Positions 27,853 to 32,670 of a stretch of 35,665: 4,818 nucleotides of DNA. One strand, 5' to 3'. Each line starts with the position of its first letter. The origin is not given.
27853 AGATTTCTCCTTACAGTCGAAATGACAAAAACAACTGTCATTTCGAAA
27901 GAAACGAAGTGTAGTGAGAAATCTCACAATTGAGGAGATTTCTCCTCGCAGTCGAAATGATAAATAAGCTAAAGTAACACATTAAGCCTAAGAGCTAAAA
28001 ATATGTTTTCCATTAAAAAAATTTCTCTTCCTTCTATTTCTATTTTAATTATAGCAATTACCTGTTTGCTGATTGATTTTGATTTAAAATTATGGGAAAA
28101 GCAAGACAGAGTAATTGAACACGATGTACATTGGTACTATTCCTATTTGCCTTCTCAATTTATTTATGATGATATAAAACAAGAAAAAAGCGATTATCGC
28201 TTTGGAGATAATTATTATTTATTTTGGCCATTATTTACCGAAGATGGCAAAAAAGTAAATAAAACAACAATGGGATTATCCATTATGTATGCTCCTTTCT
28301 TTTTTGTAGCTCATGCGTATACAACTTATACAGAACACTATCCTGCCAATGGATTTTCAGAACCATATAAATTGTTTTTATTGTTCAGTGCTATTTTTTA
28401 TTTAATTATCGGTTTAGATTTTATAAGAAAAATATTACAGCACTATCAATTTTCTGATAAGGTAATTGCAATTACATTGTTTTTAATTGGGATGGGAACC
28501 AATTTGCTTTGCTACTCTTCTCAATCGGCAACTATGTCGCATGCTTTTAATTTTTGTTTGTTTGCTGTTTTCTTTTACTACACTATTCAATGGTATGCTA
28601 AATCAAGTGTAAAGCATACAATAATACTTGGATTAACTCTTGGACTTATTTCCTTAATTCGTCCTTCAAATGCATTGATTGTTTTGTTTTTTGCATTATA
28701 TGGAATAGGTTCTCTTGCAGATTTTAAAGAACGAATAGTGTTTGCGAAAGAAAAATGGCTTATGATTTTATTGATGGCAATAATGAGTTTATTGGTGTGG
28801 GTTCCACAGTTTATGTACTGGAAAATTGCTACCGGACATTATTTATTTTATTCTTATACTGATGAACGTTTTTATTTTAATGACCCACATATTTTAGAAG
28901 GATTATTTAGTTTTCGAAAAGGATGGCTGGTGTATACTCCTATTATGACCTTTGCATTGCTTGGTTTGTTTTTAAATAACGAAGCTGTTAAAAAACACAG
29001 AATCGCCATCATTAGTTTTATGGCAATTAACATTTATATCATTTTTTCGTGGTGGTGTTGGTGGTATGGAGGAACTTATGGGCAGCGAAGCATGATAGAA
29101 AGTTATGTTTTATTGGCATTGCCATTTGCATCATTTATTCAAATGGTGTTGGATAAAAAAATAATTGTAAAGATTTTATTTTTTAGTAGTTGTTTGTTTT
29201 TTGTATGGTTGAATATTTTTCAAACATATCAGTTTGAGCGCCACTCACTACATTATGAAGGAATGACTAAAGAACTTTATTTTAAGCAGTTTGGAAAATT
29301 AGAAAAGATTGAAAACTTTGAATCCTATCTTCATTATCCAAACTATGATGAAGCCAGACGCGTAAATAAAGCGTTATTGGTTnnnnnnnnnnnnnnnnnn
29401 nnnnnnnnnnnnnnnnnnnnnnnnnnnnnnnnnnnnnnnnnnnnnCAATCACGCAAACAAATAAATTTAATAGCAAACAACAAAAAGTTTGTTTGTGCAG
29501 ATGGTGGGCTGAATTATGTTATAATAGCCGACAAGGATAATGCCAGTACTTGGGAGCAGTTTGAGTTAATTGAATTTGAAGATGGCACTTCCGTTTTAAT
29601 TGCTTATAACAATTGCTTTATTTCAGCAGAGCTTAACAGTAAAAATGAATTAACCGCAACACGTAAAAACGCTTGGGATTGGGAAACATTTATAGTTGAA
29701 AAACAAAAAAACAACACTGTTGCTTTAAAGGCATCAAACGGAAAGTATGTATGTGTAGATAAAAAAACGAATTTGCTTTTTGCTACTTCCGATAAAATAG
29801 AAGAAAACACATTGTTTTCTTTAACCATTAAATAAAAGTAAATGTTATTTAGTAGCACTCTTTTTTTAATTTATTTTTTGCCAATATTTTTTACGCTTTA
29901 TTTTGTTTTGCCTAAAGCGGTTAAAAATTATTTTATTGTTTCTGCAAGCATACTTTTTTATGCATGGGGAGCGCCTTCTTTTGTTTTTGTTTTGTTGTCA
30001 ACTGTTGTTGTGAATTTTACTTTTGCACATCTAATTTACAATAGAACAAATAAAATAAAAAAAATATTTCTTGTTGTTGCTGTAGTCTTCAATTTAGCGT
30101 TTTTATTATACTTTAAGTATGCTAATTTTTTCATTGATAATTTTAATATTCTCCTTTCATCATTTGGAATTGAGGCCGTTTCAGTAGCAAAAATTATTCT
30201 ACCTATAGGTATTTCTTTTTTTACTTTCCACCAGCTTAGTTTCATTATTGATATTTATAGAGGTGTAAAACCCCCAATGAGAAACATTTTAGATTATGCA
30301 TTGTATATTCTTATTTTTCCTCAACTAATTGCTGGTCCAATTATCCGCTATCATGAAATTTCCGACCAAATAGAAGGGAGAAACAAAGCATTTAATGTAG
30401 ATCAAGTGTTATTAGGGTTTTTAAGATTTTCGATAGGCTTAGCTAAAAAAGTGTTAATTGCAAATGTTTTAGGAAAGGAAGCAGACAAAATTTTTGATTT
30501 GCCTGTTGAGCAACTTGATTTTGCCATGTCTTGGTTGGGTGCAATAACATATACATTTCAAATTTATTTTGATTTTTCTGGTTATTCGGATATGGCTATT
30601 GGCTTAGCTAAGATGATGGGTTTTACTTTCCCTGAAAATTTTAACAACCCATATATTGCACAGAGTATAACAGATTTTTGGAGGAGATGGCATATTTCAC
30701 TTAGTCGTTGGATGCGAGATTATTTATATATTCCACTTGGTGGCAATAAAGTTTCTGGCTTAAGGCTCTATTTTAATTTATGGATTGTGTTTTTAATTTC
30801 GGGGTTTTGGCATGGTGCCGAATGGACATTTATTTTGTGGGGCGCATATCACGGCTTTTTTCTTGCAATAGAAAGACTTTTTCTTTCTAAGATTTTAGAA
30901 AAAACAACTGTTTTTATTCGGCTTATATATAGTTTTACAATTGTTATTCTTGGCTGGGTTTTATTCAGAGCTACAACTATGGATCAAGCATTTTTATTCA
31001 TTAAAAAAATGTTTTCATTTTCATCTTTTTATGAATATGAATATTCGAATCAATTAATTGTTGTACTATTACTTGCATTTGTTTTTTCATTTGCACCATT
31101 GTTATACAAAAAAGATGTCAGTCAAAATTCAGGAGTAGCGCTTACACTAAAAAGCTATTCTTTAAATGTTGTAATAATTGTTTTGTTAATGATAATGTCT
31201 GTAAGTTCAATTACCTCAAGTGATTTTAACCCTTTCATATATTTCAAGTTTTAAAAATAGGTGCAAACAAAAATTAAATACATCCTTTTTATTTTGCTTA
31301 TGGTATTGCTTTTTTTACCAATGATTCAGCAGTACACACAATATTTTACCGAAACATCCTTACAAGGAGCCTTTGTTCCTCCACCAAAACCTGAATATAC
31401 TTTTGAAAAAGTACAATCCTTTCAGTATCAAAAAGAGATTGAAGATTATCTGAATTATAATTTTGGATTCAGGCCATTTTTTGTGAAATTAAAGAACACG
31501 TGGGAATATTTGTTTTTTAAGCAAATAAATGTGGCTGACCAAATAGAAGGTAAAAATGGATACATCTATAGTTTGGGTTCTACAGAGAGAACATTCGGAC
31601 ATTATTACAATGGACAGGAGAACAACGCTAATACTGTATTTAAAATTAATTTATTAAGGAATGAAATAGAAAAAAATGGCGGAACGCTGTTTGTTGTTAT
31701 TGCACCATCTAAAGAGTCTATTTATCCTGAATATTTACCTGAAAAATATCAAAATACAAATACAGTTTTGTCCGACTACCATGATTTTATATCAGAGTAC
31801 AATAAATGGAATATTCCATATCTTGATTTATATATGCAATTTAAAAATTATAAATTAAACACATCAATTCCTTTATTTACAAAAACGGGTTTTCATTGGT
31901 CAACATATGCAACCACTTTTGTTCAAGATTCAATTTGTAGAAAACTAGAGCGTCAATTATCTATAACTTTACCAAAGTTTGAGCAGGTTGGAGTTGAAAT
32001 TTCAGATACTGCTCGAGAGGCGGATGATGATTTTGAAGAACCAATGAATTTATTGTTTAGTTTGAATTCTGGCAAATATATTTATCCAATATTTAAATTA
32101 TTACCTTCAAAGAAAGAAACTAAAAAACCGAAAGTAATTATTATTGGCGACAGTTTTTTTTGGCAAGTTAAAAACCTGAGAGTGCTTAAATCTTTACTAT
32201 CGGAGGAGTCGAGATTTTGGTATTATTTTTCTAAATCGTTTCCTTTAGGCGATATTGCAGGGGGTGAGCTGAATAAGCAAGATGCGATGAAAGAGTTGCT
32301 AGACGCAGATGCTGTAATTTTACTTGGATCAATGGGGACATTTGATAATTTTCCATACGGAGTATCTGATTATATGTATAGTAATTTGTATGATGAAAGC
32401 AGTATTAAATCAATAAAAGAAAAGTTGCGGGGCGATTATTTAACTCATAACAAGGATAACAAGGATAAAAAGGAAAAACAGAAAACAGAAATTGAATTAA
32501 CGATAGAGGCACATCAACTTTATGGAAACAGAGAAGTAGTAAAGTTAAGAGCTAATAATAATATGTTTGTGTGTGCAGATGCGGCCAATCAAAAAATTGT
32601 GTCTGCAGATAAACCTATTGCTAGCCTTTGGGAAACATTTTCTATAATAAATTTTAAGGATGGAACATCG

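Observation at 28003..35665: Envelope-glycan modification locus in which three unrelated proteins share one lectin-like triple-repeat tail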

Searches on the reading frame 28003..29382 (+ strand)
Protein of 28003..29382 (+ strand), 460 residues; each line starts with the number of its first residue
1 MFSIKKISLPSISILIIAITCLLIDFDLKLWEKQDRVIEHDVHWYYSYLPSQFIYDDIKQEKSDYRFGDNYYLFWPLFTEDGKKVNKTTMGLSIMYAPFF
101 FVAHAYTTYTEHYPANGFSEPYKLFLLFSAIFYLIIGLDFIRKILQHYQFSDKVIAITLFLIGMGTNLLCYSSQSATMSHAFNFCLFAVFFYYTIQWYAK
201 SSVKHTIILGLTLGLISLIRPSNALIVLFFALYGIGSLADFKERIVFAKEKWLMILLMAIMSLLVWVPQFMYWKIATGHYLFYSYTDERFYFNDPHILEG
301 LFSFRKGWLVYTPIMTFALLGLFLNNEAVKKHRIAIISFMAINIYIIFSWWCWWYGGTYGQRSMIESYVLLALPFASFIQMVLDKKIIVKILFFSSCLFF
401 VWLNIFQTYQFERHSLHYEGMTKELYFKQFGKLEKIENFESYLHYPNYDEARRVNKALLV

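Call 75: search_protein_representatives(protein=window:28003-29382:+)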
Query: 460 residues. Proteins with E-value up to 0.001 (for the whole library): 6154; up to 1e-10: 4330; up to 1e-30: 2495. The best 150 are listed.
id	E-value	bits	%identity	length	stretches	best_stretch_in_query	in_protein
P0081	4.3e-186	635.9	61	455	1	9-452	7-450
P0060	1.1e-173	595.0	58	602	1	11-454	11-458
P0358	2.2e-129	449.0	47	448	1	9-454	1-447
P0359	2.2e-124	432.5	45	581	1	8-452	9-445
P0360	2.5e-121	422.4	47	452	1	7-453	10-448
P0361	1.1e-118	413.7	45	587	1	5-451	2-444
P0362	1.8e-118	413.0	43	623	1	3-453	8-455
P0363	9.8e-118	410.6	45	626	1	7-453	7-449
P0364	1.0e-117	410.5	44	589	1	10-448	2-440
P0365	3.9e-117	408.6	44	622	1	4-456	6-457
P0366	1.2e-113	397.1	45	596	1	8-451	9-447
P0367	1.2e-113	397.1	45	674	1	9-453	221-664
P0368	1.4e-113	396.9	45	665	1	3-453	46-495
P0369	6.4e-112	391.4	45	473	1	11-452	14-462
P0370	7.6e-112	391.1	43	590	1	8-453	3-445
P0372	4.1e-111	388.7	45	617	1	11-452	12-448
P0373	8.3e-111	387.7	43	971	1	7-453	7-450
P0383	2.7e-107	376.1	44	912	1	6-453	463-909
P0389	4.5e-106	372.1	43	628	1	11-451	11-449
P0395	4.1e-105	368.9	42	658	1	15-451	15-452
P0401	3.1e-104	366.1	43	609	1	8-452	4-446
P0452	2.1e-96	340.2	41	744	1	17-453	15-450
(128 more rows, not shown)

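Call 77: search_protein_families(library=pfam, proteins=[P0362, P0363, P0372, P0389, P0401, P0373, P0383, P0452, P0367, P0395], max_evalue=0.01)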
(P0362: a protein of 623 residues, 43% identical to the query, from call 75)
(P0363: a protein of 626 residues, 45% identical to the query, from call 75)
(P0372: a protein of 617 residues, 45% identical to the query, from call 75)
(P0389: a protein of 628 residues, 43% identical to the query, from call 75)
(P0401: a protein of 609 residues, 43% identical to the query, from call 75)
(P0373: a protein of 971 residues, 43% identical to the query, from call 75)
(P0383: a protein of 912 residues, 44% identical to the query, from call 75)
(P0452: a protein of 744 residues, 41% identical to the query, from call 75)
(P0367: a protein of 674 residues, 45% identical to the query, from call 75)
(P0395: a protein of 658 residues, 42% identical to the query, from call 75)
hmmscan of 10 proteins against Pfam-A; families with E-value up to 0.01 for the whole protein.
P0362 (623 aa): 0 families

P0363 (626 aa): 1 family
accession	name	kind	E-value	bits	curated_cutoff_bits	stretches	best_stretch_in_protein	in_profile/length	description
PF02018.23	CBM_4_9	-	0.0069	17.2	25.9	0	506-603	27-131/136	Carbohydrate binding domain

P0372 (617 aa): 0 families

P0389 (628 aa): 0 families

P0401 (609 aa): 0 families

P0373 (971 aa): 2 families
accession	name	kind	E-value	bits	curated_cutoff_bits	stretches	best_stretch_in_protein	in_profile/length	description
PF13715.12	CarbopepD_reg_2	-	0.00013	22.3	32.2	0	834-900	1-64/88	CarboxypepD_reg-like domain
PF13620.12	CarboxypepD_reg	-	0.0054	17.5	32.3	0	834-892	2-60/82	Carboxypeptidase regulatory-like domain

P0383 (912 aa): 0 families

P0452 (744 aa): 0 families

P0367 (674 aa): 0 families

P0395 (658 aa): 1 family
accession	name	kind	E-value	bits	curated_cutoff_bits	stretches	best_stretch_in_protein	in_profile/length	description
PF13231.12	PMT_2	-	0.0006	20.5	26.1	1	133-270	31-159/160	Dolichyl-phosphate-mannose-protein mannosyltransferase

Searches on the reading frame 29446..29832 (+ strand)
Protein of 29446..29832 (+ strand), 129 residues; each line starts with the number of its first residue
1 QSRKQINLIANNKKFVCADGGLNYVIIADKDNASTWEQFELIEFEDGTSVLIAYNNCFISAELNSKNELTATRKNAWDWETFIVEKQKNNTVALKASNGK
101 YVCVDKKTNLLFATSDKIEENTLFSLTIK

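Call 61: search_solved_structures(query=window:29446-29832:+, max_evalue=0.001, show_alignments=2)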
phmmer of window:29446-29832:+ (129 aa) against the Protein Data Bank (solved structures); distinct sequences matched with E-value up to 0.001: 2.
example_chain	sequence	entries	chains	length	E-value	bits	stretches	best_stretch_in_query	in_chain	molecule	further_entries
7zoi_A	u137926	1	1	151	5.9e-08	36.1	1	6-82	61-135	Glycoside hydrolase family 18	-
7zoh_A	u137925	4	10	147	1.7e-07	34.6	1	4-106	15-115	Glycoside hydrolase family 18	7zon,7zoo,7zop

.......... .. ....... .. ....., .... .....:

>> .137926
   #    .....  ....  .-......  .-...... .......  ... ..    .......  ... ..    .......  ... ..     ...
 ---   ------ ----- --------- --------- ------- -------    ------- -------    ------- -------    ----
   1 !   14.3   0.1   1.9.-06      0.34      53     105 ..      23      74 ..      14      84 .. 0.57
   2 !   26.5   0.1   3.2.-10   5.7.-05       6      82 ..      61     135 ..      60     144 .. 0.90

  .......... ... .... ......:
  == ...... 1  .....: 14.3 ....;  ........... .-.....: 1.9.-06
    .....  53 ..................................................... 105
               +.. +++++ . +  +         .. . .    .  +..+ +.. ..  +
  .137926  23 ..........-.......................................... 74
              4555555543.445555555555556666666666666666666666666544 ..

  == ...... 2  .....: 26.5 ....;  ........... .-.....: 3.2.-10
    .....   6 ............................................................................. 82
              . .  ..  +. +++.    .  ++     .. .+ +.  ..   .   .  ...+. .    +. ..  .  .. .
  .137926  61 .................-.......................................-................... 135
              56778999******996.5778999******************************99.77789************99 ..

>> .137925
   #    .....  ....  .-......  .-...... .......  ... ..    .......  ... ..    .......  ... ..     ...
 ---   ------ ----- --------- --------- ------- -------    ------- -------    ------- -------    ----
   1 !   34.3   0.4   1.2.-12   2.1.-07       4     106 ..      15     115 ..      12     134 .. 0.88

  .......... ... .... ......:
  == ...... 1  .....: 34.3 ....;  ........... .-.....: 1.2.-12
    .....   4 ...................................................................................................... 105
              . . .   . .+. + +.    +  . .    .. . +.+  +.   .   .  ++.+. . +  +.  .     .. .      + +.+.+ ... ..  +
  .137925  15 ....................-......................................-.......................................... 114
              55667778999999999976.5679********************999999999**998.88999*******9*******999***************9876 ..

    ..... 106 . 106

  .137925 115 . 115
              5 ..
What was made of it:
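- WExF Trp and Glu plus the flanking Arg are retained at two sites per module and align with the crystallographic sugar sites (call 61).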

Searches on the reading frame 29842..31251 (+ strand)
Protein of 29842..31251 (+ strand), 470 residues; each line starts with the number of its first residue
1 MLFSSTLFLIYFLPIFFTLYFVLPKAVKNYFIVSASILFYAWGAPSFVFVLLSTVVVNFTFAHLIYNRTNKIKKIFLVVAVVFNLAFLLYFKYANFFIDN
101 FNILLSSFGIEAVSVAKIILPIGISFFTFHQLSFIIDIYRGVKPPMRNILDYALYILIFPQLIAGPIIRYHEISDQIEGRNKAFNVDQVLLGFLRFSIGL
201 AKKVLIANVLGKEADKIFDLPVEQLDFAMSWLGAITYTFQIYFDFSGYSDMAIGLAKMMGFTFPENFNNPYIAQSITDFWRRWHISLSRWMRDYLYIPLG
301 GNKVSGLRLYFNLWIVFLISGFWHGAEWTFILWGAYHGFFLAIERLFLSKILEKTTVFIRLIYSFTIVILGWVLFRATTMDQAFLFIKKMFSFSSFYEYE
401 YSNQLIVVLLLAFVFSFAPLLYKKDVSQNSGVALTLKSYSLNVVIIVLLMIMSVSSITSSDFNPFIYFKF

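Call 3: search_protein_families(library=pfam, proteins=[window:29842-31251:+], max_evalue=0.1)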
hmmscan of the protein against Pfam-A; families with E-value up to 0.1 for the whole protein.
window:29842-31251:+ (470 aa): 2 families
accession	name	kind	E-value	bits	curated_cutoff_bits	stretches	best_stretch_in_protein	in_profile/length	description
PF03062.24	MBOAT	-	1.1e-37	130.5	27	1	147-349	79-299/337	MBOAT, membrane-bound O-acyltransferase family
PF13813.11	MBOAT_2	-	1.6e-07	31.9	25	1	264-326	2-66/85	Membrane bound O-acyl transferase family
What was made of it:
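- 29842..31254 (+): MBOAT family O-acyltransferase (470 aa), with the WHISL His motif at 30688-30702. PF03062 1.1e-37 (call 3).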

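Call 6: search_protein_families(library=ncbifam, proteins=[window:29842-31251:+], max_evalue=0.1)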
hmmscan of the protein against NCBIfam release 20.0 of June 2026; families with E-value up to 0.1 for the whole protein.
window:29842-31251:+ (470 aa): 1 family
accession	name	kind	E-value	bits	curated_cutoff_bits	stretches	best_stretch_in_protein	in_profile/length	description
TIGR04091.1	LTA_dltB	equivalog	1.5e-47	162.7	375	1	8-375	12-376/380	D-alanyl-lipoteichoic acid biosynthesis protein DltB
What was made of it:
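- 29842..31254 (+): DltB model 1.5e-47, below its cut-off (call 6).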

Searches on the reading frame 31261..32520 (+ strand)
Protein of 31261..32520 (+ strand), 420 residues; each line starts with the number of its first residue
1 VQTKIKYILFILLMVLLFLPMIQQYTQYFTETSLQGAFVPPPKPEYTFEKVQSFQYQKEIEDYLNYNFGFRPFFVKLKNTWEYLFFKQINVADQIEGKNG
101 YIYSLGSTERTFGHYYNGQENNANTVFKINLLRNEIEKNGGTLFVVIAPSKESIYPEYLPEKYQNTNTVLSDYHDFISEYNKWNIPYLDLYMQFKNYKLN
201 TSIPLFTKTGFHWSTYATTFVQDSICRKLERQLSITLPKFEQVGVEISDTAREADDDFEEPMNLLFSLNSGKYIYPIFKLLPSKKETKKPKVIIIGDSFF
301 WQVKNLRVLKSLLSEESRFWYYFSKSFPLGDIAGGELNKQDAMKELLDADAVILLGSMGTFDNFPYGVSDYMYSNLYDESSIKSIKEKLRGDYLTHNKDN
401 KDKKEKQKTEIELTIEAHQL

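Call 55: search_solved_structures(query=window:31261-32520:+, max_evalue=1, show_alignments=2)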
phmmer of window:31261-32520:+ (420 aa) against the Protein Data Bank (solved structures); distinct sequences matched with E-value up to 1: 2.
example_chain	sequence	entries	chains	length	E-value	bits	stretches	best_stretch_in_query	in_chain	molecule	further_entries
4o8v_A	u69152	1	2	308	0.0032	19.6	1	120-233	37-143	Alginate biosynthesis protein AlgJ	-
5h6x_A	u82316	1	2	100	0.23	13.5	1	180-232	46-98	RNA polymerase sigma factor RpoS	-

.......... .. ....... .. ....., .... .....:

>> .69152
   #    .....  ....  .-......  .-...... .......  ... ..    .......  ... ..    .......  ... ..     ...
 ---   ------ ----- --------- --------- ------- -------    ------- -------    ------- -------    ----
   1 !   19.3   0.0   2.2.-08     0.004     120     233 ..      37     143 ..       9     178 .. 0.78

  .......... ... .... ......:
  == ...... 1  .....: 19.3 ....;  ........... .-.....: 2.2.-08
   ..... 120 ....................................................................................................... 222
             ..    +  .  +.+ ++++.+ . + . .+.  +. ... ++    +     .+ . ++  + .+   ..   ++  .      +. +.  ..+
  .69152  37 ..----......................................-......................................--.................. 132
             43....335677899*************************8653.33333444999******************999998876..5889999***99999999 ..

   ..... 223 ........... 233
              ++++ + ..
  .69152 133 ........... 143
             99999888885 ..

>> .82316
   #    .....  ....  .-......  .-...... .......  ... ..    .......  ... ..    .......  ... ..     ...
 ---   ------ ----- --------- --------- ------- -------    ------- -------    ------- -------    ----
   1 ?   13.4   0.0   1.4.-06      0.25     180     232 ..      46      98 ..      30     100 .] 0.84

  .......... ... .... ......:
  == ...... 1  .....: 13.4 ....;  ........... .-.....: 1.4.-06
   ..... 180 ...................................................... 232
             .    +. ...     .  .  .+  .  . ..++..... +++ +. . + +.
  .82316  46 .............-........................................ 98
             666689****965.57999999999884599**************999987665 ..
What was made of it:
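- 31261..32913 (+): AlgX/AlgJ-like SGNH protein (550 aa, N-terminal signal anchor) with a CBM92 tail. AlgJ 4O8V alignment across the THW motif (call 55).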
